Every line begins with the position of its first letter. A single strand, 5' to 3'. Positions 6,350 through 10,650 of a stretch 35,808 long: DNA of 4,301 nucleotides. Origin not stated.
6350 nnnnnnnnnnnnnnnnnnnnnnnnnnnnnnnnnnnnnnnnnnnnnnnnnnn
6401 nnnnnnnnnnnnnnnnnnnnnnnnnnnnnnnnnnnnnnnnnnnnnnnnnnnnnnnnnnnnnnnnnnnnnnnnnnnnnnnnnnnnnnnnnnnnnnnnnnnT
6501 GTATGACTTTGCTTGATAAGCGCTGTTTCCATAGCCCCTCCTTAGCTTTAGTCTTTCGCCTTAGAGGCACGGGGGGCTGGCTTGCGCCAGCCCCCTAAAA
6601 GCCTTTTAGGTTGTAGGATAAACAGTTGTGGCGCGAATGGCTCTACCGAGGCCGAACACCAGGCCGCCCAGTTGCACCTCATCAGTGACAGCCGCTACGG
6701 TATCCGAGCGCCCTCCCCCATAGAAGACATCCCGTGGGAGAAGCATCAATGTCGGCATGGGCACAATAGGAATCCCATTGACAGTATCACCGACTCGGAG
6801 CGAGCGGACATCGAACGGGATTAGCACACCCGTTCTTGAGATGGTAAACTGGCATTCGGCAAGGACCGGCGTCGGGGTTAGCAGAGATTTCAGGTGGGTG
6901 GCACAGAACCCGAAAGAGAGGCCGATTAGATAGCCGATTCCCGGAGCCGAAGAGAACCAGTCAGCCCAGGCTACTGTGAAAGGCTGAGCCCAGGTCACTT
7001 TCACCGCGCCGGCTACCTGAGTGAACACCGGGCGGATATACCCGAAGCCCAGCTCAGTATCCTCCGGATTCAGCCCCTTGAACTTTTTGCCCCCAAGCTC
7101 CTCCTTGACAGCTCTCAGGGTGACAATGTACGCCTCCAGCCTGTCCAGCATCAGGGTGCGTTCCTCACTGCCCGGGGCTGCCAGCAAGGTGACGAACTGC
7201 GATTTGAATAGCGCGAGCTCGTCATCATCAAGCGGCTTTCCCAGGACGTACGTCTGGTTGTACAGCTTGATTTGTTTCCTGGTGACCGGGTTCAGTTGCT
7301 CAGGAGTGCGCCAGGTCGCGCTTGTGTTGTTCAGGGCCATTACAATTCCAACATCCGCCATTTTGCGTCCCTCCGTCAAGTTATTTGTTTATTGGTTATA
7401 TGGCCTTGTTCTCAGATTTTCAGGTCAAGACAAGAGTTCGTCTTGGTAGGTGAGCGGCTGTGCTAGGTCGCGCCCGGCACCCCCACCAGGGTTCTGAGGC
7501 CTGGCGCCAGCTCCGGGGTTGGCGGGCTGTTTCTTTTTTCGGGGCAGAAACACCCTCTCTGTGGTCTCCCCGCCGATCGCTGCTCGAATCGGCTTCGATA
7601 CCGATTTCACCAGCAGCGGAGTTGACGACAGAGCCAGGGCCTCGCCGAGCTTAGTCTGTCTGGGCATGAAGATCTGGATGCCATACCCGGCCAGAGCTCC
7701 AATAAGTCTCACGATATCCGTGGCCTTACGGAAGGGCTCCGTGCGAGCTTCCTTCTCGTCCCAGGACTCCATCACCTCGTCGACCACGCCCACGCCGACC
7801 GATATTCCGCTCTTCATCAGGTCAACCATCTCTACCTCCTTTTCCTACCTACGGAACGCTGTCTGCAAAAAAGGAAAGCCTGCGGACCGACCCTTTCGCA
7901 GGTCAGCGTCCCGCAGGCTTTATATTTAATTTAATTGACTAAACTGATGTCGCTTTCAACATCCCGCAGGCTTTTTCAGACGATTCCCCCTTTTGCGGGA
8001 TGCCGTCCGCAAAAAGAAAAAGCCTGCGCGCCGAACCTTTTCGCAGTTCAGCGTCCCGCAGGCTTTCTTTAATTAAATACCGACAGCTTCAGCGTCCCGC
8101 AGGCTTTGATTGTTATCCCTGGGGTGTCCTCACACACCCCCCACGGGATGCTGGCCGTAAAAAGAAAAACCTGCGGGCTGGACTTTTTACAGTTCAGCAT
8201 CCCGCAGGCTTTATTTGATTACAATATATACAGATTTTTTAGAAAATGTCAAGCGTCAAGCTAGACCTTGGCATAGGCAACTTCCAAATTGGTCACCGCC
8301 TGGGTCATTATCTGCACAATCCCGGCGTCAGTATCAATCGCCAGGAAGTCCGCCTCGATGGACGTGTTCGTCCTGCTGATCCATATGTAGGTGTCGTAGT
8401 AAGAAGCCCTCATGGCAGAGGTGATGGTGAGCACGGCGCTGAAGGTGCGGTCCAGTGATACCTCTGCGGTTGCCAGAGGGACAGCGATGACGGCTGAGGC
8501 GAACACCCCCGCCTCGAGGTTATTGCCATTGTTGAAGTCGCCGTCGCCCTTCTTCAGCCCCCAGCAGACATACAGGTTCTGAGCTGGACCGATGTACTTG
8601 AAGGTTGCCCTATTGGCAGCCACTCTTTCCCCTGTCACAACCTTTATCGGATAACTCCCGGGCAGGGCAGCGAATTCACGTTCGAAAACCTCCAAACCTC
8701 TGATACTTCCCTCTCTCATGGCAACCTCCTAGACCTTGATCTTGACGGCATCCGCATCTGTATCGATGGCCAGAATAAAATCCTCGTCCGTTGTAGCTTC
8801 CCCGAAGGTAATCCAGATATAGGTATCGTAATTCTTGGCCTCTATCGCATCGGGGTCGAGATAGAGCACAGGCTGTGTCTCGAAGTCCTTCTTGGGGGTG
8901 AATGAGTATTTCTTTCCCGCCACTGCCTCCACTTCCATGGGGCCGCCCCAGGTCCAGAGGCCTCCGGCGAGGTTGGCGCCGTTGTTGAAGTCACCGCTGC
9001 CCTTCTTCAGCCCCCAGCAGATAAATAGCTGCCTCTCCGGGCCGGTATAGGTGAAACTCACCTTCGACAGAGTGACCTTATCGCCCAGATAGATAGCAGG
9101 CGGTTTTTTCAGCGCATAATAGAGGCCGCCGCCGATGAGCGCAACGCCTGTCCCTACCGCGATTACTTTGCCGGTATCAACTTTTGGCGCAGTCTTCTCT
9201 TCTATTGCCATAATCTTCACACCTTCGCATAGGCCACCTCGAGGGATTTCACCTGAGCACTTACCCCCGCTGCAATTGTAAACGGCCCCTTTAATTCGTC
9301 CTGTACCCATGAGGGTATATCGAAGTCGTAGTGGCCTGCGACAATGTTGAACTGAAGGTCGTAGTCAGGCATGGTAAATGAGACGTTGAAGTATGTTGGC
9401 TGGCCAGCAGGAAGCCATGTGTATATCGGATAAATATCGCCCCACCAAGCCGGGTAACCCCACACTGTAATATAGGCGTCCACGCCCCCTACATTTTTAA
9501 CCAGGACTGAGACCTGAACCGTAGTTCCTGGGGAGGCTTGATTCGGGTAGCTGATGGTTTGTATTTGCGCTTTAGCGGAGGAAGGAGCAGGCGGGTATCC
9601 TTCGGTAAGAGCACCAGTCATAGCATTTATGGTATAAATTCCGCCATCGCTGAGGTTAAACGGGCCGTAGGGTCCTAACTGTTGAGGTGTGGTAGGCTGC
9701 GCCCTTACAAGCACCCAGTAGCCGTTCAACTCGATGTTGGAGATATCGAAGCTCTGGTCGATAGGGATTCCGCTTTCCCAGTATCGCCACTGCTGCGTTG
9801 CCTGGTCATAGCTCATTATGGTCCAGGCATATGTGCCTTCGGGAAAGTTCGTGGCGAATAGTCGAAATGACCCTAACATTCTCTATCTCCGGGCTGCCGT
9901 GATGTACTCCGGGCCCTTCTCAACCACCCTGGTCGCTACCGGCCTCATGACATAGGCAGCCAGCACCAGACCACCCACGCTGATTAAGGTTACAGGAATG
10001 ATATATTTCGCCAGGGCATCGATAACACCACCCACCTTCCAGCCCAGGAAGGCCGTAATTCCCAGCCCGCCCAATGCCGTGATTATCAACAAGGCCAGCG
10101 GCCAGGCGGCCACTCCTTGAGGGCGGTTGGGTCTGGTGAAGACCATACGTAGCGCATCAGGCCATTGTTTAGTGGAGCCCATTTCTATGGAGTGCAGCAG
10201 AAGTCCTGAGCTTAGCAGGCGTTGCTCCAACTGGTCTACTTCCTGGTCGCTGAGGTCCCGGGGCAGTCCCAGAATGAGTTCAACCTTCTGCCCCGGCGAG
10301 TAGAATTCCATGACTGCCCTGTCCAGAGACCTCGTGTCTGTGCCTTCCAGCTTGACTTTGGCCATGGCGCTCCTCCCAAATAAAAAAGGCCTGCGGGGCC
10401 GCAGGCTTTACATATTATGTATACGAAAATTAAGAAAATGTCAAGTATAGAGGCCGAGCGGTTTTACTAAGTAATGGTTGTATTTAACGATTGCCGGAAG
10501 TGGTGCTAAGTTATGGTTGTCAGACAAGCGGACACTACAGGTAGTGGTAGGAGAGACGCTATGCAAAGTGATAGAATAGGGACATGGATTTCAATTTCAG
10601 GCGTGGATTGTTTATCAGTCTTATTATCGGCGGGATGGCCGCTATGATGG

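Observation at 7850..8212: A 147-bp tandem array carrying three intrinsic terminators and competing hairpin arms inside the structural operon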

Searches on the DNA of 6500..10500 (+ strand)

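Call 11: search_dna_similar(query=window:6500-10500:+, collection=phages, mode=near, max_rows=30)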
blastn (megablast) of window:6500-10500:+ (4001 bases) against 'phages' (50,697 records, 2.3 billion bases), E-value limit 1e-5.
No match.

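Call 12: search_dna_similar(query=window:7830-8260:+, collection=phages, mode=distant, max_rows=30)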
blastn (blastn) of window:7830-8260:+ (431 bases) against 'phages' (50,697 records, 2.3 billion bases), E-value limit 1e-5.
No match.

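Call 45: search_rna_families(source=window, start=7750, end=8320, threshold=evalue, max_evalue=10)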
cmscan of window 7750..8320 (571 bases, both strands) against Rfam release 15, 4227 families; matches with E-value up to 10: 11.
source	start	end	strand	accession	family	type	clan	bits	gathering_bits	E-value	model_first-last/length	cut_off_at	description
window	8011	8111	-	RF02064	STnc370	Gene; sRNA;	-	21.2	54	3.5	1-71/71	no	Enterobacterial sRNA STnc370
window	7790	7929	-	RF00516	ylbH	Cis-reg; leader;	-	20.7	50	0.04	1-122/122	no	ylbH leader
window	8009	8068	-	RF00489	ctRNA_p42d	Gene; antisense;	-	20.1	50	0.11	1-46/46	no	ctRNA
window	7849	7916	-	RF04102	MIR6457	Gene; miRNA;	-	19.1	140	0.41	1-177/177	no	MIR6457 microRNA precursor family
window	8212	8313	-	RF00227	FIE3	Cis-reg;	-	18.1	40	9.8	1-65/65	no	FIE3 (ftz instability element 3') element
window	8144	8204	-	RF04262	MIR1319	Gene; miRNA;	-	17.4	116.6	2.5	1-119/119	no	MIR1319 microRNA precursor family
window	8083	8158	-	RF03327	mir-1266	Gene; miRNA;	-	16.6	70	3.2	1-82/82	no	mir-1266 microRNA precursor family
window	8020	8110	+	RF02450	ncr1175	Gene; sRNA;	-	16.4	60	2.5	1-110/110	no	Bacillus sRNA ncr1175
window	7993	8197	-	RF01700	Collinsella-1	Gene; sRNA;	-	15.2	35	0.13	1-196/196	no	Collinsella-1 RNA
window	8013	8109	-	RF00506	Thr_leader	Cis-reg; leader;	-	14.6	55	5.3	1-118/118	no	Threonine operon leader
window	7990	8069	+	RF02763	IsrM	Gene; sRNA;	-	9.5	376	3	1-329/329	no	IsrM sRNA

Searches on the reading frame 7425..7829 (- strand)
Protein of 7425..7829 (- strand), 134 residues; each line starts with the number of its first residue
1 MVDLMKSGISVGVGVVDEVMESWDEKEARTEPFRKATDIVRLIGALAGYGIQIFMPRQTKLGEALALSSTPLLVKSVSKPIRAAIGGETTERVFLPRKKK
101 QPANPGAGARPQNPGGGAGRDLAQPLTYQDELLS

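Call 14: search_protein_families(library=pfam, proteins=[window:7425-7829:-], max_evalue=0.01)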
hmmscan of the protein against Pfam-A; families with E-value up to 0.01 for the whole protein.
window:7425-7829:- (134 aa): 0 families

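Call 15: search_protein_families(library=phrogs, proteins=[window:7425-7829:-], max_evalue=0.01)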
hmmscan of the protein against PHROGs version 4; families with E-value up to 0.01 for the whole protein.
window:7425-7829:- (134 aa): 0 families

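Call 28: find_homologous_proteins(query=window:7425-7829:-)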
Query window:7425-7829:- (134 aa): 14 proteins with E <= 0.001 among 98 candidates.
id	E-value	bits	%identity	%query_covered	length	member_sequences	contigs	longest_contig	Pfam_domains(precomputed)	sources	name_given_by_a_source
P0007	1.9e-79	282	99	100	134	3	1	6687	-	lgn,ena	-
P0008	2.0e-60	220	79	99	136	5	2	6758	-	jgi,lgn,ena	jgi:hypothetical protein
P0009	6.8e-60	219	76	100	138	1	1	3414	-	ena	-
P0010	3.0e-55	204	76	99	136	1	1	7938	-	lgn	-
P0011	6.0e-54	199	72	100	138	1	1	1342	-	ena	-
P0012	3.7e-33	132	67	72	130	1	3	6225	-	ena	-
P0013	4.3e-32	129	60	79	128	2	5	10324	-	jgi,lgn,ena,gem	-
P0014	1.4e-31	127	58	81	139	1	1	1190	-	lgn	-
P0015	2.8e-31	126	60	70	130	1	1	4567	-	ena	-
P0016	2.8e-22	97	53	78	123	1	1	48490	-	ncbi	ncbi:MAG: hypothetical protein ACYDHZ_00670 [Dehalococcoidia bacterium]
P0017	1.6e-21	95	53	72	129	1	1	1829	-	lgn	-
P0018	7.4e-21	92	53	69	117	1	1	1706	-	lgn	-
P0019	9.2e-20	89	54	57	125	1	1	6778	-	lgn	-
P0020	4.6e-18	83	62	51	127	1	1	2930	-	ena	-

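Call 31: find_encoding_contigs(protein=P0008, flank=4000, max_places=3)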
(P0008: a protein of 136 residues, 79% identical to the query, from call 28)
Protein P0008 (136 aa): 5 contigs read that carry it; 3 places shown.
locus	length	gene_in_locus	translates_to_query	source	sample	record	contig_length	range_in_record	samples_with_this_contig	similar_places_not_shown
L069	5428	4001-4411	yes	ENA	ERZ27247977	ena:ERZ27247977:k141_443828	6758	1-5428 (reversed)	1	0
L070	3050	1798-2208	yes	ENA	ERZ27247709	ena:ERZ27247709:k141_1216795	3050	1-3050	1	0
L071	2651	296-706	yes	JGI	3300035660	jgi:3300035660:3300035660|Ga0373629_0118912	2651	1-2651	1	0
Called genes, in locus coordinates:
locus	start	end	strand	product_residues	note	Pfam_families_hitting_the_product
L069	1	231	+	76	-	-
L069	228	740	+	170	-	PF08241:Methyltransf_11 (weak)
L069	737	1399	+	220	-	-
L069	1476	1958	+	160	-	-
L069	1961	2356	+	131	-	-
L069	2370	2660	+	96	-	-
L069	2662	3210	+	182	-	-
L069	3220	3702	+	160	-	-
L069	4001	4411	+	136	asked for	-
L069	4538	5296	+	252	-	-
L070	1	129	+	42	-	?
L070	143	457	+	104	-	-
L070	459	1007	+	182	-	-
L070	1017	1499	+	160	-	-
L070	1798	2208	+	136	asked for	-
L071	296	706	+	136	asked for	-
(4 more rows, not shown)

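Call 32: find_encoding_contigs(protein=P0009, flank=4000, max_places=3)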
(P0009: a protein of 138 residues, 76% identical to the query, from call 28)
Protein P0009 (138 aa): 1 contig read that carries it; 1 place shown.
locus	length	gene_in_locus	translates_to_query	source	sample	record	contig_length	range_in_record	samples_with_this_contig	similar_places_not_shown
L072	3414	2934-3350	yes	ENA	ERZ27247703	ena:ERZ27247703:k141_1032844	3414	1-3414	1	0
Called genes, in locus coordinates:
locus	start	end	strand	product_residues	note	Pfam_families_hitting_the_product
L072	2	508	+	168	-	?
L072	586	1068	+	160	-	-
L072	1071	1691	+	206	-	-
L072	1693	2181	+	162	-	-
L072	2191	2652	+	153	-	-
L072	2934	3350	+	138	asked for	-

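Call 33: find_encoding_contigs(protein=P0012, flank=4000, max_places=3)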
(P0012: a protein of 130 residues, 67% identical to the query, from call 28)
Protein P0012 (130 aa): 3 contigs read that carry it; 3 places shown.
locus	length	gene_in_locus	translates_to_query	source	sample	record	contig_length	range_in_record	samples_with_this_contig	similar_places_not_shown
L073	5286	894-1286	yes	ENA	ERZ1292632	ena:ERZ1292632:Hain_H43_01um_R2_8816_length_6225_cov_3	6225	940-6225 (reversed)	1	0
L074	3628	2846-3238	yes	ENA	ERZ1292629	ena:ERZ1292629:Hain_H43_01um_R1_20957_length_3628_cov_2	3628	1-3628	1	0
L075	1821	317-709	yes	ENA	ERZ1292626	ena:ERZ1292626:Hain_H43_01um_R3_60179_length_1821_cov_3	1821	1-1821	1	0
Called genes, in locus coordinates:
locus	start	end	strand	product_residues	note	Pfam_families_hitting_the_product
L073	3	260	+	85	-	?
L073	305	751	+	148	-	-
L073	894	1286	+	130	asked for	-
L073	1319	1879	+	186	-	-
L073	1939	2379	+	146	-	-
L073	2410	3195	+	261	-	PF03692:CxxCxxCC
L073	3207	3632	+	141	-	-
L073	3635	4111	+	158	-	-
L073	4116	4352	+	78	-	-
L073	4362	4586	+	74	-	-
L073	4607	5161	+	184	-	-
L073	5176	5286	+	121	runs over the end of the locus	-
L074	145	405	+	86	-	-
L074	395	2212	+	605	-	PF14890:Intein_splicing, PF14528:LAGLIDADG_3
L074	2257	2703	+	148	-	-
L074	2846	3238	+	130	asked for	-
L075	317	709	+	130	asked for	-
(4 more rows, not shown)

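Call 34: find_encoding_contigs(protein=P0013, flank=4000, max_places=3)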
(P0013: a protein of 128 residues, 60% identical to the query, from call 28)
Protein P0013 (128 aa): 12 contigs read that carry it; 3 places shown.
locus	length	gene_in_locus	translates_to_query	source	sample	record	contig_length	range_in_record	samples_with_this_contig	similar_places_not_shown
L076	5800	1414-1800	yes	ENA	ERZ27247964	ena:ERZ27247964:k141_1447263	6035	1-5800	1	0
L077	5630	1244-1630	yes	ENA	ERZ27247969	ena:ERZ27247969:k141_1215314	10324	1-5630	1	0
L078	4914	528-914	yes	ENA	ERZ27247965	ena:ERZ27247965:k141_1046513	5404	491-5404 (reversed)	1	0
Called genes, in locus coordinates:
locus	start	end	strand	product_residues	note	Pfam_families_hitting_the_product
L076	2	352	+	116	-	?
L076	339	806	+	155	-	-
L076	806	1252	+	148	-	-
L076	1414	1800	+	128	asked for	-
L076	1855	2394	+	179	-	-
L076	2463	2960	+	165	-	-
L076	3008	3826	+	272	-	PF03692:CxxCxxCC (weak)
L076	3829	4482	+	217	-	-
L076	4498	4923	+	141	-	-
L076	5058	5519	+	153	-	-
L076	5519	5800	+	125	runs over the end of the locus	-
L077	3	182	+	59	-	?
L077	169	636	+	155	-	-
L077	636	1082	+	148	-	-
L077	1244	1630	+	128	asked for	-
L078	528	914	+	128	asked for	-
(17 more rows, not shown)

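Call 35: find_encoding_contigs(protein=P0016, flank=10000, max_places=3)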
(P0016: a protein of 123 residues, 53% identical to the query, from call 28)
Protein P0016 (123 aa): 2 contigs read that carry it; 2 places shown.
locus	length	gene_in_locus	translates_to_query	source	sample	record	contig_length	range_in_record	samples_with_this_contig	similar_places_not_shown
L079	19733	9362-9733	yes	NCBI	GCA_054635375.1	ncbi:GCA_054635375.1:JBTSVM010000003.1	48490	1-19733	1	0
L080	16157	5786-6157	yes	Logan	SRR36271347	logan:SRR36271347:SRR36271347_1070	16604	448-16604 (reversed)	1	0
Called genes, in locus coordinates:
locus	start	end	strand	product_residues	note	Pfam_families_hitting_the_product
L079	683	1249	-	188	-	-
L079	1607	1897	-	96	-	-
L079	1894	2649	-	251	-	PF02899:Phage_int_SAM_1 (weak), PF00589:Phage_integrase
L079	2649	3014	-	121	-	-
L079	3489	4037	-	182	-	-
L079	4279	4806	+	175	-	-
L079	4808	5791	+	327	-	-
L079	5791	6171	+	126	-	-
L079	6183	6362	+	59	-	-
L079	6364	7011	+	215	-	-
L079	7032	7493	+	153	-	-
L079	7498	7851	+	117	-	-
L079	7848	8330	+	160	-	-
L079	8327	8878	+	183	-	-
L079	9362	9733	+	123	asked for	-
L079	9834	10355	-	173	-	-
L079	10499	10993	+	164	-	-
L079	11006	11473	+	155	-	-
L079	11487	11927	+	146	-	-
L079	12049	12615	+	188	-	-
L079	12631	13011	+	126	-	-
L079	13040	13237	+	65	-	-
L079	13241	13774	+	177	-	-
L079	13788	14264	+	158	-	-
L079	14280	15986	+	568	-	-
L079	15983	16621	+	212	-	-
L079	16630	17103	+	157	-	-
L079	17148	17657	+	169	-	-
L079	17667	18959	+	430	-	-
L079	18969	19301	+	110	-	-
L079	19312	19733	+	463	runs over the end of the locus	PF25608:NAL1_N, PF00112:Peptidase_C1, PF05345:He_PIG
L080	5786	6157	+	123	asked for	-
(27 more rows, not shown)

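Call 57: predict_structure(alignment_id=A1)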
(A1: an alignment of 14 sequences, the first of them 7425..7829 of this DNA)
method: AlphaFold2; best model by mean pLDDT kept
length: 134 residues; sequences in the alignment: 14
mean_pLDDT: 56.3   pTM: 0.32
mean pLDDT of the five models: 56.3, 55.8, 54.0, 49.3, 46.1
residues with pLDDT >= 90: 0; 70-90: 32; 50-70: 52; < 50: 50
segments of 3 or more residues with pLDDT < 50: 86-134
pLDDT, mean of each block of 10 residues (from residue 1): 65 70 65 62 74 74 66 58 50 44 36 36 39 38
secondary structure, 60 per line:
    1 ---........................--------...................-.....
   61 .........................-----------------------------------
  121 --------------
elements in order: H4-27 H36-54 H56-85

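Call 65: search_protein_families(library=padloc, proteins=[window:7425-7829:-], max_evalue=0.01)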
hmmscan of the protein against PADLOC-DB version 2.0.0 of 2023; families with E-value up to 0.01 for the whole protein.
window:7425-7829:- (134 aa): 0 families

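Call 67: find_related_loci(query=A1, collection=genome_contigs, flank=4000)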
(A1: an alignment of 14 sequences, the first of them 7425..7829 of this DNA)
Query A1 (134 aa) in genome_contigs; peptide patterns used: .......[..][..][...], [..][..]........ (x = any residue, [..] = any of these).
565 stretches matched a pattern, but none encodes a relative of the query by tblastn (E <= 1e-3).

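Call 68: find_related_loci(query=A1, collection=viral_contigs, flank=4000)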
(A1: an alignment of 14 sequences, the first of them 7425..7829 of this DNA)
Query A1 (134 aa) in viral_contigs; peptide patterns used: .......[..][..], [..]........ (x = any residue, [..] = any of these).
102 stretches matched a pattern, but none encodes a relative of the query by tblastn (E <= 1e-3).

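Call 69: find_encoding_contigs(protein=P0019, flank=4000, max_places=3)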
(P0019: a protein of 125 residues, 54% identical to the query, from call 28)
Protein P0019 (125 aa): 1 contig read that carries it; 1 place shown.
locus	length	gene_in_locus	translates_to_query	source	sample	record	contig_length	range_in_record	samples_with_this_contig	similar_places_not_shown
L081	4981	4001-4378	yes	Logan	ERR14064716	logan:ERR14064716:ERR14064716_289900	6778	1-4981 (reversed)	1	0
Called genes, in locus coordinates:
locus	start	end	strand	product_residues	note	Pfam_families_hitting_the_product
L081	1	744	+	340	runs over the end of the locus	-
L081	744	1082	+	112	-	-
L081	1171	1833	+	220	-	-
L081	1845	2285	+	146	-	-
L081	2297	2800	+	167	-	-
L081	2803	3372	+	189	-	-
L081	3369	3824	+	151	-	-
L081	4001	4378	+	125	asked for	-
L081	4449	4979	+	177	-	?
